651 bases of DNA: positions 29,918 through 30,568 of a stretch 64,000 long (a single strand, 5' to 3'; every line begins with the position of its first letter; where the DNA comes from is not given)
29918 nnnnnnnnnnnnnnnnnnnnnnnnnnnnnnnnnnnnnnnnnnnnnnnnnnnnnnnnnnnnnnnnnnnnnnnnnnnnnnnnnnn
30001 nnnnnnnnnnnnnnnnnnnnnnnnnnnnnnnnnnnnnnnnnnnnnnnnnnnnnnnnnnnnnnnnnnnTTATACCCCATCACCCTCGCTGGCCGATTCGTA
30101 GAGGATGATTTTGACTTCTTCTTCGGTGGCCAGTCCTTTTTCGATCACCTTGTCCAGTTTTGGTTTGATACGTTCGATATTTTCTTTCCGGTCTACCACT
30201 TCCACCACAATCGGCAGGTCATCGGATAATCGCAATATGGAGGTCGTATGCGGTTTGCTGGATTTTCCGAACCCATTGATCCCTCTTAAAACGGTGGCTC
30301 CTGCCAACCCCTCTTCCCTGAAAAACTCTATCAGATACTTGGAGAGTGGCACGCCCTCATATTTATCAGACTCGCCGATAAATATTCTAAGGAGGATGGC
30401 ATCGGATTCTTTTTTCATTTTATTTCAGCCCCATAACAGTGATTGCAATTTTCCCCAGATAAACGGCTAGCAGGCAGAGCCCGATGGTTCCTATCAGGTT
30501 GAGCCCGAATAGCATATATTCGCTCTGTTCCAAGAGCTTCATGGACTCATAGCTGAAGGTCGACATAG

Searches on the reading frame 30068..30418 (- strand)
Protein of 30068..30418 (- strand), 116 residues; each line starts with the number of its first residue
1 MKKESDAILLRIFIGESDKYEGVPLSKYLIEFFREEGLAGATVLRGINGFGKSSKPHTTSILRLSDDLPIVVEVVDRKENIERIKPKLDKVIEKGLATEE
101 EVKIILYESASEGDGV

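Call 4: search_protein_families(library=pfam, proteins=[window:30068-30418:-], max_evalue=1)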
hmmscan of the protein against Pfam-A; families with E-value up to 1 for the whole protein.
window:30068-30418:- (116 aa): 1 family
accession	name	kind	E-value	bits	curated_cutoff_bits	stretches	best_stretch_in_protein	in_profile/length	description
PF02641.20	DUF190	-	1.9e-36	124.7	23.4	1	9-104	2-97/97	Uncharacterized ACR, COG1993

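Call 36: find_related_loci(query=window:30068-30418:-, collection=metagenome_contigs, flank=10000)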
Query window:30068-30418:- (116 aa) in metagenome_contigs; peptide patterns used: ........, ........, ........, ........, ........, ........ (x = any residue, [..] = any of these).
600 stretches matched a pattern (row limit reached: there are more); 43 encode a relative of the query (tblastn E <= 1e-3); 43 distinct loci.
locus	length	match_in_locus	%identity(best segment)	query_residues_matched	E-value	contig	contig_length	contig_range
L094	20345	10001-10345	87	1-115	2e-61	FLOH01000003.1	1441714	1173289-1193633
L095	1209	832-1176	85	1-115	3e-64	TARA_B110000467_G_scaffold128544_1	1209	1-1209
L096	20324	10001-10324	90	1-108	1e-60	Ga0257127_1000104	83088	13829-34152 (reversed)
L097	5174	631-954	92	1-108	1e-60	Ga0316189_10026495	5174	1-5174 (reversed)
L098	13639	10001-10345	85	1-115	4e-60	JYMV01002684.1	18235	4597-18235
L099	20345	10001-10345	84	1-115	1e-59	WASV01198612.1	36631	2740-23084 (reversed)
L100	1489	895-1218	85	1-108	6e-60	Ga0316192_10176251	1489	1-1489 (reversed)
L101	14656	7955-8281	83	1-109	4e-57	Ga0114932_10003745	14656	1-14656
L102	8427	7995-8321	83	1-109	8e-57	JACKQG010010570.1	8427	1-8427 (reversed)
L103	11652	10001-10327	83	1-109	1e-56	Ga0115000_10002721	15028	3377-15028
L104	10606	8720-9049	81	1-110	2e-55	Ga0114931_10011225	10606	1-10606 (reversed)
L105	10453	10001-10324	80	1-108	2e-54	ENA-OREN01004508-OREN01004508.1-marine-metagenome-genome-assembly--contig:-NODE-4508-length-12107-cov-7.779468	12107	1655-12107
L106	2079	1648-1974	80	1-109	4e-54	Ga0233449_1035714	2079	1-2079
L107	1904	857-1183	78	1-109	7e-54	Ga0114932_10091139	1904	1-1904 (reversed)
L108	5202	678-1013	75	1-112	3e-51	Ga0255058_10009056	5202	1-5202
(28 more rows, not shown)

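Call 77: search_protein_families(library=pfam, alignment_id=A4, max_evalue=0.0001)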
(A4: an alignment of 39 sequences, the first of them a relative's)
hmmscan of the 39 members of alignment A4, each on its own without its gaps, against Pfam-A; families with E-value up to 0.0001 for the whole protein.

A. member 1, L094:10634-12667:- (677 aa): 2 families
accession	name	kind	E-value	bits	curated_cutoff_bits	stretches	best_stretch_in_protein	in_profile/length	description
PF13231.12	PMT_2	-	4.3e-16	60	26.1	1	79-231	1-153/160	Dolichyl-phosphate-mannose-protein mannosyltransferase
PF02366.24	PMT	-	1.1e-13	51.7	22.7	1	48-240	27-230/245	Dolichyl-phosphate-mannose-protein mannosyltransferase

B. families by the number of members that match (of 39 scanned): 43 families (the first 25 are shown)
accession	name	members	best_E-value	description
PF13231.12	PMT_2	4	4.3e-16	Dolichyl-phosphate-mannose-protein mannosyltransferase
PF00515.34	TPR_1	3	1e-52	Tetratricopeptide repeat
PF13414.12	TPR_11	3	7.9e-50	TPR repeat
PF07719.23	TPR_2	3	3.3e-43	Tetratricopeptide repeat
PF13424.12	TPR_12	3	1.5e-28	Tetratricopeptide repeat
PF13432.12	TPR_16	3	2.2e-25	Tetratricopeptide repeat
PF13852.11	DUF4197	2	1.7e-75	Protein of unknown function (DUF4197)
PF13181.12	TPR_8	2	1.7e-37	Tetratricopeptide repeat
PF13431.12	TPR_17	2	5.8e-36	Tetratricopeptide repeat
PF13374.12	TPR_10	2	2.4e-26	Tetratricopeptide repeat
PF00571.33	CBS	2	1.9e-24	CBS domain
PF14559.12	TPR_19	2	3.5e-23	Tetratricopeptide repeat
PF13428.12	TPR_14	2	1.6e-19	Tetratricopeptide repeat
PF13176.12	TPR_7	2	9.9e-18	Tetratricopeptide repeat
PF13371.12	TPR_9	2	1.1e-14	Tetratricopeptide repeat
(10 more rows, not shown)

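Call 78: search_protein_families(library=padloc, alignment_id=A4, max_evalue=0.00001)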
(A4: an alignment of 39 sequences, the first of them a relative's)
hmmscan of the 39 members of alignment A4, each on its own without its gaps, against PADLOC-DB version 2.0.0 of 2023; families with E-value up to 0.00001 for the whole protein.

A. member 1, L094:10634-12667:- (677 aa): 0 families

B. families by the number of members that match (of 39 scanned): 3 families
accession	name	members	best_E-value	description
PDLC01172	TPR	1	1.3e-06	TPR repeats containing protein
PDLC01171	TPR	1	4.6e-06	TPR repeats containing protein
PDLC02926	HTH_VI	1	6.4e-06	-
